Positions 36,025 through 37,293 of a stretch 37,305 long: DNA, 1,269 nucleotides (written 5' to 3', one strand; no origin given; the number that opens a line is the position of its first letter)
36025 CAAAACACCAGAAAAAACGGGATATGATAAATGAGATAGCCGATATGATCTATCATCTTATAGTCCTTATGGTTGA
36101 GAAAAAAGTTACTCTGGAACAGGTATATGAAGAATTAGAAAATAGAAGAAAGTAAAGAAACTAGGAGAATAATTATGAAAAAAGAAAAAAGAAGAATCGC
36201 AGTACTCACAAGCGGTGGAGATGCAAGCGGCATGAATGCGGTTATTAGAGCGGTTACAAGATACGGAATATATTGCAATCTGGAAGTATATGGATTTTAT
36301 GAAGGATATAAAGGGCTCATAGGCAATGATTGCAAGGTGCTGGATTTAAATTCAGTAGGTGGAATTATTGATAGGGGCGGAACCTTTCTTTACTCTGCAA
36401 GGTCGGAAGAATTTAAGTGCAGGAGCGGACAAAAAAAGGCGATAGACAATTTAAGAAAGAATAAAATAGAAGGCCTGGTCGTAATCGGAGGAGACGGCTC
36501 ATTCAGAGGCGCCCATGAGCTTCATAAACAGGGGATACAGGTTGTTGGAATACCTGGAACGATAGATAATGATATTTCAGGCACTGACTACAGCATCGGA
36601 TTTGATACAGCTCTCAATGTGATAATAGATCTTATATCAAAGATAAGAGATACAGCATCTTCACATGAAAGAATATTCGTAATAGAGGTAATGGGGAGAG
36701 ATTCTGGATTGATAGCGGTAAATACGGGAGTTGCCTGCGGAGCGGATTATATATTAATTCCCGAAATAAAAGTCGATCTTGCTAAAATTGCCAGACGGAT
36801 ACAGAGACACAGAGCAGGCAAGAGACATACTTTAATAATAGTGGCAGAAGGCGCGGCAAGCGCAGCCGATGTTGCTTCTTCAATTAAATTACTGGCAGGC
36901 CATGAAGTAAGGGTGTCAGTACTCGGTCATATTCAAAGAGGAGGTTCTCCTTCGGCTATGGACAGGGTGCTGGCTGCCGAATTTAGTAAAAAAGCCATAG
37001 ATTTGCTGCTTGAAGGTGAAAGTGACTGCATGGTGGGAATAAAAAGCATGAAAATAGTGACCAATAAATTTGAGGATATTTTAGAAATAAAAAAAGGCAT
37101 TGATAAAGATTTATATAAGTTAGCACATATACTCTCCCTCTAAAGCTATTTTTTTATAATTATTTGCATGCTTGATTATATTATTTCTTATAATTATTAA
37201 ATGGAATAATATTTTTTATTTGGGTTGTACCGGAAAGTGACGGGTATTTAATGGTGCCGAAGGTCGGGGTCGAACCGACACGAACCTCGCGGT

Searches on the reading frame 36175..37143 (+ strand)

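Call 43: search_protein_families(library=pfam, proteins=[window:36175-37143:+], max_evalue=0.00001)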
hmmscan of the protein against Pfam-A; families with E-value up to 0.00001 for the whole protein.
window:36175-37143:+ (322 aa): 1 family
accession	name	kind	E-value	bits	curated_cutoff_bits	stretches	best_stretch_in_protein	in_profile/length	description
PF00365.25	PFK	-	2.8e-111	371.8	30.9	1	7-278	1-277/277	Phosphofructokinase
